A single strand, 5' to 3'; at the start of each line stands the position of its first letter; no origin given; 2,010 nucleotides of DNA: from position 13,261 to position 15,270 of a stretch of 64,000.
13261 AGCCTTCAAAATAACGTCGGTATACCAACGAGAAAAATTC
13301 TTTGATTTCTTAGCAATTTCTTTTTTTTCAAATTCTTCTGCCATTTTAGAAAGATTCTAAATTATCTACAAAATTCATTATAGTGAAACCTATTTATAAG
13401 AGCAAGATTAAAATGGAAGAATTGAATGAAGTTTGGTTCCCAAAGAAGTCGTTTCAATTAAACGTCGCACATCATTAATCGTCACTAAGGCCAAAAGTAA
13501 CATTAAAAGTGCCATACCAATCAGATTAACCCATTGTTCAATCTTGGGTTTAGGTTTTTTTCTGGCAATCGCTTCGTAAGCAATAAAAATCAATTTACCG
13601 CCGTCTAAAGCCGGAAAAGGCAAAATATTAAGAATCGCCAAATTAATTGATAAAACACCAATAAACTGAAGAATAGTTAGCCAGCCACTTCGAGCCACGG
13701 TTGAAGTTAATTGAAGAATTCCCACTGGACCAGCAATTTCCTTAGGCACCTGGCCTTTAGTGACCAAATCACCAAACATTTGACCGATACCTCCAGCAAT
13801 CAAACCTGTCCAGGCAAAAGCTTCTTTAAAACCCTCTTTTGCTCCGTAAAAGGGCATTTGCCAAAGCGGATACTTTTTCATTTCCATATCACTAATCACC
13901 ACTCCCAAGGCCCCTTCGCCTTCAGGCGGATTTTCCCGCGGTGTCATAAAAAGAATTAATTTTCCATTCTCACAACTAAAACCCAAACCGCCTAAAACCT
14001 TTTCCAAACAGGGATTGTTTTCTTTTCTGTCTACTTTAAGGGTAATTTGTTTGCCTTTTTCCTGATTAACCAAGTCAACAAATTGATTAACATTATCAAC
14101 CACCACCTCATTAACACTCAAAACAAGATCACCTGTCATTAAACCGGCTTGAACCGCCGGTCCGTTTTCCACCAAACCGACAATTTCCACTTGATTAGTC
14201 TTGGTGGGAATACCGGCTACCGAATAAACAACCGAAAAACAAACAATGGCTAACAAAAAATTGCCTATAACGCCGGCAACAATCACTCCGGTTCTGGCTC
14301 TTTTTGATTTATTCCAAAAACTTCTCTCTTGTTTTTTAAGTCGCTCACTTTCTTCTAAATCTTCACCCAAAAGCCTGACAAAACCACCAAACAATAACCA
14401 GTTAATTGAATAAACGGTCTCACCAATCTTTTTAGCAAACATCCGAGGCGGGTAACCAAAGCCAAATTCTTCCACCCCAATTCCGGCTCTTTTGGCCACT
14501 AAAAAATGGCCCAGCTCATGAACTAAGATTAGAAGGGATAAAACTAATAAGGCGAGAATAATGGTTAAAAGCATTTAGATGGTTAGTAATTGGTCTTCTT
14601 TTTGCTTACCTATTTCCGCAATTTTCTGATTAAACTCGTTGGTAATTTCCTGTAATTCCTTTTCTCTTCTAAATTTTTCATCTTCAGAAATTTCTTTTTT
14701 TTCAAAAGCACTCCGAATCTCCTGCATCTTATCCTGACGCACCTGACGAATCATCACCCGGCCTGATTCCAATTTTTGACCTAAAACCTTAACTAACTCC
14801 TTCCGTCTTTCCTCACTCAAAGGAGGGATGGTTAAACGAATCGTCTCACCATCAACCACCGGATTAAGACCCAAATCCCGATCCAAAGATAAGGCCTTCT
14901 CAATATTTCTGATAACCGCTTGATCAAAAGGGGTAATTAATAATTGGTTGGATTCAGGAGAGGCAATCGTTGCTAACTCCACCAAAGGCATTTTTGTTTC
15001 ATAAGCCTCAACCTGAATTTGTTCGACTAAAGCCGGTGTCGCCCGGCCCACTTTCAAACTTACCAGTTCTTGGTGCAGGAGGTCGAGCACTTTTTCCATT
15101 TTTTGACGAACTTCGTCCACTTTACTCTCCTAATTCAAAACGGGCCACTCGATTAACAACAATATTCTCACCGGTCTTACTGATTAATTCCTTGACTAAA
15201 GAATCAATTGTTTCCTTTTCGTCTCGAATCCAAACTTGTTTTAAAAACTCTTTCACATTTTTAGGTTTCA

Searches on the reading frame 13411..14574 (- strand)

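Call 29: search_protein_families(library=pfam, proteins=[window:13411-14574:-], max_evalue=0.001)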
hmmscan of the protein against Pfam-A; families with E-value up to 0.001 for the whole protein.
window:13411-14574:- (388 aa): 5 families
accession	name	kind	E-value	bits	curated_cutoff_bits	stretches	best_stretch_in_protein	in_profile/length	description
PF02163.28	Peptidase_M50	-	1.8e-54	184.8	27.2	1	8-360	2-221/221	Peptidase family M50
PF17820.7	PDZ_6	-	2e-09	37.5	27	1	131-183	2-54/54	PDZ domain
PF13180.12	PDZ_2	-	1.6e-07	31.9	27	1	126-187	11-73/80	PDZ domain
PF00595.29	PDZ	-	7.1e-05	23.6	23.2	1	127-181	25-80/81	PDZ domain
PF04495.20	GRASP55_65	-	0.00049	20.9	27.7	1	124-188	40-105/138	GRASP55/65 PDZ-like domain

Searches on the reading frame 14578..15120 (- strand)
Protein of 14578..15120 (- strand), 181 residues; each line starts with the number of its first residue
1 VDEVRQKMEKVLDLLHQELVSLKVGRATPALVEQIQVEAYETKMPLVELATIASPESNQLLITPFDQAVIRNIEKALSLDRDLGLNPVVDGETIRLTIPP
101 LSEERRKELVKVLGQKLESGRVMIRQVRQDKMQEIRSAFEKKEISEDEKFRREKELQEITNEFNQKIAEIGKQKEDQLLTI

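Call 29: search_protein_families(library=pfam, proteins=[window:14578-15120:-], max_evalue=0.001)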
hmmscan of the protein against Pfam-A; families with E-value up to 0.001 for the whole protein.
window:14578-15120:- (181 aa): 1 family
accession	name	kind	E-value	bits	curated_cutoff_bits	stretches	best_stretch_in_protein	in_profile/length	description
PF01765.24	RRF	-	2.4e-50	171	29.7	1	16-179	2-164/164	Ribosome recycling factor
